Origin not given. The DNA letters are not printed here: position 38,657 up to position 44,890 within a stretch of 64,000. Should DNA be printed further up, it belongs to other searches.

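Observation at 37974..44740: Membrane-anchored DsbA-like oxidoreductase encoded directly next to a 1977-aa Cys/Trp-rich, sequon-saturated giant surface protein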

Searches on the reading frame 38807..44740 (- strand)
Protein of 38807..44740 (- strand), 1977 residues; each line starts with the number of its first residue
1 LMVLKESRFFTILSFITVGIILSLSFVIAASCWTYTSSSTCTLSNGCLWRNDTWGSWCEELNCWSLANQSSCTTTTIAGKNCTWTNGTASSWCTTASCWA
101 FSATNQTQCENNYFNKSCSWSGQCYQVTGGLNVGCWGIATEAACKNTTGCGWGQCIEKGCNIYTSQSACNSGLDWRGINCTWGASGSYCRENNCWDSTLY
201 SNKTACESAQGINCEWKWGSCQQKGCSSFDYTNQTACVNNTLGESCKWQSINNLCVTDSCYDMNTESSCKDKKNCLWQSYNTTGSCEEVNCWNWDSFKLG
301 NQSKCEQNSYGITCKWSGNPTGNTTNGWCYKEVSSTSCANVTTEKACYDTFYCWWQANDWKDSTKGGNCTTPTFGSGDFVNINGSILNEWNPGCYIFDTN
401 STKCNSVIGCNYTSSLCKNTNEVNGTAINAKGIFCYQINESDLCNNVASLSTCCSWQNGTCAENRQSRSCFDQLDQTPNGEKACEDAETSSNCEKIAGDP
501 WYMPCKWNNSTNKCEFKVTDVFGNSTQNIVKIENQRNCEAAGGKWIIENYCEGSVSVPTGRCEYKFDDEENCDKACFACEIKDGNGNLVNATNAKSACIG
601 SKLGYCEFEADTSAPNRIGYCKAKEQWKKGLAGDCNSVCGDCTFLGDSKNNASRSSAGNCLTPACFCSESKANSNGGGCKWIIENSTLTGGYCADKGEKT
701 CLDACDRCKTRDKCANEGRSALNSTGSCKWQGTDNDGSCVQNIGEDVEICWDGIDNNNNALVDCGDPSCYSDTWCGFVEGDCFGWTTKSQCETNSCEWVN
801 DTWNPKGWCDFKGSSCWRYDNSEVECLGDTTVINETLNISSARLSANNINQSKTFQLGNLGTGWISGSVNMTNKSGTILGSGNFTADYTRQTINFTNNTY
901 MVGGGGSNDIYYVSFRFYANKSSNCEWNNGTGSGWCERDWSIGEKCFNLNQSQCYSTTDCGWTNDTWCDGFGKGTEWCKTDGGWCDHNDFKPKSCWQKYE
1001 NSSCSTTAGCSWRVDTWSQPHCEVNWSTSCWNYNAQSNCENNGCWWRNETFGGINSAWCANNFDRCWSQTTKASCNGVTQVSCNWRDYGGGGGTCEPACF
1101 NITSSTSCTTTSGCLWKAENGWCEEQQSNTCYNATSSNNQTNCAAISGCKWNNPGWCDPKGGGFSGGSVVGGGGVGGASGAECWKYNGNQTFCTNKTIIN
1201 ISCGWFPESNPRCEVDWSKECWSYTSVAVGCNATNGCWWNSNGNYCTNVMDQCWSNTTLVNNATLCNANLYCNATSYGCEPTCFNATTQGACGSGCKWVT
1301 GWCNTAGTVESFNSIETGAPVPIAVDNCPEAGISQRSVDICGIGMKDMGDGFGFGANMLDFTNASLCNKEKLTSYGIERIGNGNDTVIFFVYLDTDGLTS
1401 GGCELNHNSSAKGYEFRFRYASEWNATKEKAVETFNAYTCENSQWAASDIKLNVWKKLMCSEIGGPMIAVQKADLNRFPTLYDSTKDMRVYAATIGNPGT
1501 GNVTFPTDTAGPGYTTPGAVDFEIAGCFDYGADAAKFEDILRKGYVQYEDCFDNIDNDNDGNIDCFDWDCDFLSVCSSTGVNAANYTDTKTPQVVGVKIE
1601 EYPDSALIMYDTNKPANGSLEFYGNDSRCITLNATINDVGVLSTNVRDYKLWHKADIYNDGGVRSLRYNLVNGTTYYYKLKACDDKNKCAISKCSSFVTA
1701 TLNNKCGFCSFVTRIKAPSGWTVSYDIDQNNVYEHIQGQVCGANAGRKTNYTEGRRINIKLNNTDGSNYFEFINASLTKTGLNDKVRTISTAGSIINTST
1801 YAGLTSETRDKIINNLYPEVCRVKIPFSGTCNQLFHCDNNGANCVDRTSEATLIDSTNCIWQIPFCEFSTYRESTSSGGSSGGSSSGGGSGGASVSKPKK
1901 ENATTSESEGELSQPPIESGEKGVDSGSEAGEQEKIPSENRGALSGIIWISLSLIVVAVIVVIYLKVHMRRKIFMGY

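Call 6: search_protein_families(library=pfam, proteins=[window:38807-44740:-], max_evalue=0.01)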
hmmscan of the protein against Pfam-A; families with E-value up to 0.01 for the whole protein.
window:38807-44740:- (1977 aa): 0 families

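Call 10: find_homologous_proteins(query=window:38807-44740:-)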
Query window:38807-44740:- (1977 aa): 145 proteins with E <= 0.001 among 5558 candidates; the best 120 are listed.
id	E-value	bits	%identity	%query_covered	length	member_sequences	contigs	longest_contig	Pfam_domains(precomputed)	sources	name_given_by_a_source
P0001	0.0e+0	3082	68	93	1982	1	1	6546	-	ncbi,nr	ncbi:MAG: hypothetical protein HY361_04540 [Candidatus Aenigmarchaeota archaeon]|nr:hypothetical pro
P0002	0.0e+0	3062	64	100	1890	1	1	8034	-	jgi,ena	-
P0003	0.0e+0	2986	67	94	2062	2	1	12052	-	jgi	-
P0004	0.0e+0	2953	62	100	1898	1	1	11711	-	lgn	-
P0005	0.0e+0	2888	65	95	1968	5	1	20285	-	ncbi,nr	ncbi:MAG TPA: hypothetical protein VJH92_00005, partial [Candidatus Nanoarchaeia archaeon]|nr:hypoth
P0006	0.0e+0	2653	58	99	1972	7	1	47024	-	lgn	-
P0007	0.0e+0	2641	59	98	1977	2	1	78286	-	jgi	jgi:hypothetical protein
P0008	0.0e+0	2637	56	99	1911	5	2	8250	-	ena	-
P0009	0.0e+0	2613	59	94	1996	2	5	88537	-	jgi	-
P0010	0.0e+0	2593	58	95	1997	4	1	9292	-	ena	-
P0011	0.0e+0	2543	58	95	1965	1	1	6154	-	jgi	jgi:hypothetical protein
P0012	0.0e+0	2515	54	100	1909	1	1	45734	-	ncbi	-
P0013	0.0e+0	2471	58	95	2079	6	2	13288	-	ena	-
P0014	0.0e+0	2442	56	99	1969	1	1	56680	-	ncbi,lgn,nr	ncbi:hypothetical protein HYV50_03910 [Candidatus Pacearchaeota archaeon]|nr:hypothetical protein [C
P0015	0.0e+0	2416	57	95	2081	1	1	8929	-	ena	-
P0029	0.0e+0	2285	52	95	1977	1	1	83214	-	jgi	jgi:hypothetical protein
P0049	0.0e+0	2169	52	93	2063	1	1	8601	-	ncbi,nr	ncbi:MAG: PGF-pre-PGF domain-containing protein [Candidatus Aenigmarchaeota archaeon]|nr:PGF-pre-PGF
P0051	0.0e+0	2155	51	95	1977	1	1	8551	-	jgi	jgi:hypothetical protein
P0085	0.0e+0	1696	40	95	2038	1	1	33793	-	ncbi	ncbi:MAG: PGF-pre-PGF domain-containing protein [Candidatus Woesearchaeota archaeon]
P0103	0.0e+0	1328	41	49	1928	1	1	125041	-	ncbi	ncbi:MAG: PGF-pre-PGF domain-containing protein [Nanoarchaeota archaeon]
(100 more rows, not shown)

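Call 14: find_related_loci(query=A1, collection=genome_contigs, flank=10000)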
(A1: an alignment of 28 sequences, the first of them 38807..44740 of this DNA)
Query A1 (1977 aa) in genome_contigs; peptide patterns used: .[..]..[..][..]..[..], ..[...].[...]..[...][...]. (x = any residue, [..] = any of these).
248 stretches matched a pattern; 92 encode a relative of the query (tblastn E <= 1e-3); the best 80 are kept; 80 distinct loci.
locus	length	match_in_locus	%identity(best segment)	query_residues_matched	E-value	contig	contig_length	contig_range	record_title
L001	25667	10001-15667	82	1-1875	0e+0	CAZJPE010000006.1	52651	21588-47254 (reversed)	MAG TPA_asm: Candidatus Woesearchaeota archaeon isolate SRP178908_co2_70 genome assembly, contig: NODE_122_length_52651_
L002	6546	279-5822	68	32-1873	0e+0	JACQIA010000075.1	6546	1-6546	MAG: Candidatus Aenigmatarchaeota archaeon isolate NC_groundwater_1113_Ag_S-0.1um_37_102 S_p1_S3_coassembly_k141_1703571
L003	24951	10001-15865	56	8-1977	0e+0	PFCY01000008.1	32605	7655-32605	MAG: Candidatus Pacearchaeota archaeon CG10_big_fil_rev_8_21_14_0_10_32_14 CG10_8_21_14_0.10_scaffold_1265_c, whole geno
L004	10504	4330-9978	59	9-1873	0e+0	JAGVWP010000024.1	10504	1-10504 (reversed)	Candidatus Pacearchaeota archaeon isolate RIFCSPHIGHO2_02_FULL_31_29 rifcsphigho2_02_scaffold_22292, whole genome shotgu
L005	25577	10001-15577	58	2-1874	0e+0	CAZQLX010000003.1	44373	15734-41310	MAG TPA_asm: Candidatus Woesearchaeota archaeon isolate SRP269290_co4_197 genome assembly, contig: NODE_296_length_44373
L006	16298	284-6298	54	2-1974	0e+0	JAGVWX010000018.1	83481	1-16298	Candidatus Pacearchaeota archaeon isolate RIFCSPHIGHO2_01_FULL_39_44 rifcsphigho2_01_scaffold_5442, whole genome shotgun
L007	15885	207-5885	54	1-1876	0e+0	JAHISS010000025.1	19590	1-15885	MAG: Nanoarchaeota archaeon isolate MM_PC_MetaG.mb.185 MM_PC_MetaG.mb.185_k141_286719, whole genome shotgun sequence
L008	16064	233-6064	56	3-1955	0e+0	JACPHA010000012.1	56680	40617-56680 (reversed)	MAG: Candidatus Pacearchaeota archaeon isolate NC_groundwater_402_Ag_B-0.1um_34_21 GD18-4_B1_scaffold_972987, whole geno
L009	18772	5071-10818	54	3-1872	0e+0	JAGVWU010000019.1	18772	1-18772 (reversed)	Candidatus Pacearchaeota archaeon isolate RIFOXYC1_FULL_30_12 rifoxyc1_full_scaffold_1007, whole genome shotgun sequence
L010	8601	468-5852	51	4-1871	0e+0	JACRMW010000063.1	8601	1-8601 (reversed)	MAG: Candidatus Aenigmatarchaeota archaeon isolate NC_groundwater_1917_Pr3_S-0.2um_36_3 scaffold_440049, whole genome sh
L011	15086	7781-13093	50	2-1873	0e+0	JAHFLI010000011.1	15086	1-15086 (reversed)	MAG: Candidatus Woesearchaeota archaeon isolate nzgw43 NODE_4969_length_15087_cov_2.945009, whole genome shotgun sequenc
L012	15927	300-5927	51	1-1975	0e+0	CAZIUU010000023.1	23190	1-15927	MAG TPA_asm: uncultured Methanosarcinales archaeon isolate binchicken_co251_991 genome assembly, contig: NODE_3011_lengt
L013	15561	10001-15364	48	10-1871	0e+0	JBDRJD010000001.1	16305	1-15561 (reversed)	MAG: archaeon isolate MEGAHIT-group-1.626 k141_4418719, whole genome shotgun sequence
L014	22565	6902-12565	52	1-1876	0e+0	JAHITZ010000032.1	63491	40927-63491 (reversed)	MAG: Nanoarchaeota archaeon isolate MM_PC_MetaG.mb.229 MM_PC_MetaG.mb.229_k141_793107, whole genome shotgun sequence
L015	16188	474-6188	46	2-1977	0e+0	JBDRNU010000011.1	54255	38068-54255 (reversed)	MAG: archaeon isolate MEGAHIT-group-1.914 k141_152945, whole genome shotgun sequence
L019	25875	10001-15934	43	2-1977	0e+0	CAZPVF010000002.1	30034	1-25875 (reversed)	MAG TPA_asm: Candidatus Woesearchaeota archaeon isolate binchicken_co19_623 genome assembly, contig: NODE_2151_length_30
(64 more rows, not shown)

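Call 17: search_protein_families(library=ncbifam, proteins=[window:38807-44740:-, P0049, P0085, P0103], max_evalue=0.1)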
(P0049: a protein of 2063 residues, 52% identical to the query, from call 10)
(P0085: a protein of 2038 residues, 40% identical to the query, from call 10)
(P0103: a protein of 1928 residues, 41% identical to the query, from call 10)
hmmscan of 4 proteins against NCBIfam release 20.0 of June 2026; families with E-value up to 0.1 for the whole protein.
window:38807-44740:- (1977 aa): 1 family
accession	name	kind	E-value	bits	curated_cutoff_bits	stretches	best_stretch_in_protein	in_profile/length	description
NF033662.1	acid_disulf_rpt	repeat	3.5e-08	33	41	2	747-775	4-32/32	acidic double-disulfide repeat-containing protein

P0049 (2063 aa): 2 families
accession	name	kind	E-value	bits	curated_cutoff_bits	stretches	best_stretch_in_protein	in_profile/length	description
TIGR04213.1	PGF_pre_PGF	domain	3.7e-19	69.2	28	1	1812-1949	9-152/153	PGF-pre-PGF domain-containing protein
NF033662.1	acid_disulf_rpt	repeat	2.2e-08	33.7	41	2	1445-1474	3-32/32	acidic double-disulfide repeat-containing protein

P0085 (2038 aa): 3 families
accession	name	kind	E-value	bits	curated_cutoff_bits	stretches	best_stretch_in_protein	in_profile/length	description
TIGR04213.1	PGF_pre_PGF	domain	1.2e-21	77.2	28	1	1828-1964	15-153/153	PGF-pre-PGF domain-containing protein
NF033662.1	acid_disulf_rpt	repeat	1.5e-05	24.6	41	2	1452-1479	5-32/32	acidic double-disulfide repeat-containing protein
NF050142.1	PG1828_fam_lipo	equivalog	0.081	13.7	50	0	11-34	6-29/59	PG1828 family lipoprotein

P0103 (1928 aa): 2 families
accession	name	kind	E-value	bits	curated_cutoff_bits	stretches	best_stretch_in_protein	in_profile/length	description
TIGR04213.1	PGF_pre_PGF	domain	2e-17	63.6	28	1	1705-1842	10-151/153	PGF-pre-PGF domain-containing protein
NF033662.1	acid_disulf_rpt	repeat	2.3e-10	40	41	2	720-748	4-32/32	acidic double-disulfide repeat-containing protein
